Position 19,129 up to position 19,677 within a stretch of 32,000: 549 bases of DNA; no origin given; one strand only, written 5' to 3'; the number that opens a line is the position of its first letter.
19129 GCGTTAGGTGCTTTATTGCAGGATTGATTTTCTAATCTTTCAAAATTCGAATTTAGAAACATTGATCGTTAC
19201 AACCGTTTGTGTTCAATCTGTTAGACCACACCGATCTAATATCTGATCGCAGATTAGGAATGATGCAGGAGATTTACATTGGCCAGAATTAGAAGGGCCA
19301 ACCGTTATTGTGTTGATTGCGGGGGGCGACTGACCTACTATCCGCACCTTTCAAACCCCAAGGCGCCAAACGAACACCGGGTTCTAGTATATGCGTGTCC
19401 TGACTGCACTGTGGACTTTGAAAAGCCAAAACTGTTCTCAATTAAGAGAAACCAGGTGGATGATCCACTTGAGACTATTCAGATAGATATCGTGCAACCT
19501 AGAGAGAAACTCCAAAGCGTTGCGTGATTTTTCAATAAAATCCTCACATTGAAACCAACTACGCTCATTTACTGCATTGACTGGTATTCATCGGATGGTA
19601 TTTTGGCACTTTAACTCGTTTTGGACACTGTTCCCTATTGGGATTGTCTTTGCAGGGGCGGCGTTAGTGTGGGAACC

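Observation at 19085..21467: Recurrent 25-nt quasi-palindrome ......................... at fixed distance from promoters of the small-protein genes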

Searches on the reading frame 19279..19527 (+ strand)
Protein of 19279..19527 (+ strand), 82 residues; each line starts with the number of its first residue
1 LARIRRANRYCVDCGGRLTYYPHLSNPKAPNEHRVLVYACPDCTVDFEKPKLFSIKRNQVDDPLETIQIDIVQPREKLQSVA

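Call 9: search_protein_families(library=pfam, proteins=[window:19279-19527:+], max_evalue=0.01)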
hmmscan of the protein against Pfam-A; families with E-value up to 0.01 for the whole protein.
window:19279-19527:+ (82 aa): 0 families

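Call 26: find_homologous_proteins(query=window:19279-19527:+)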
Query window:19279-19527:+ (82 aa): 219 proteins with E <= 0.001 among 219 candidates; the best 120 are listed.
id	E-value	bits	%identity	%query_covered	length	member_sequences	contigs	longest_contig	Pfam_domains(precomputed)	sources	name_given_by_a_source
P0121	4.3e-50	185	100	100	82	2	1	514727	-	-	-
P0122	6.8e-42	159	85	96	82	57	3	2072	-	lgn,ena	-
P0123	1.2e-41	158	92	78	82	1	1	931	-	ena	-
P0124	1.5e-41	158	87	95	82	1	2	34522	-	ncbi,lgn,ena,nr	ncbi:MAG: hypothetical protein EB170_03895 [Nitrosopumilaceae archaeon]|nr:hypothetical protein [Nit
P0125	1.6e-41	158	82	96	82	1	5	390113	-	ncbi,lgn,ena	ncbi:MAG TPA: hypothetical protein VGA92_08520 [Candidatus Nitrosotenuis sp.]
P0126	2.2e-41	157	81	96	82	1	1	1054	-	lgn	-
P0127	2.9e-41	157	81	96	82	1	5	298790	-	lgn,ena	-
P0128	2.9e-41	157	85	95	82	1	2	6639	-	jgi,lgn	jgi:hypothetical protein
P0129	3.1e-41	157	86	95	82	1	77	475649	-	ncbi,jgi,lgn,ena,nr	ncbi:MAG TPA: hypothetical protein HA290_05825 [Candidatus Nitrosotenuis sp.]|jgi:hypothetical prote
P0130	3.2e-41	157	81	96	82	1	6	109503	-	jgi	jgi:hypothetical protein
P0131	3.5e-41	157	85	95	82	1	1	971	-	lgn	-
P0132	3.6e-41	156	86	95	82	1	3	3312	-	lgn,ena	-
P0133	4.0e-41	156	86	95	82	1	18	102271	-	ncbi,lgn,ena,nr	ncbi:MAG: hypothetical protein EB150_01575 [Nitrososphaeria archaeon]|nr:hypothetical protein [Nitro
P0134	4.1e-41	156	81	96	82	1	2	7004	-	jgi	jgi:hypothetical protein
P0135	4.5e-41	156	80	96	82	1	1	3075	-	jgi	jgi:hypothetical protein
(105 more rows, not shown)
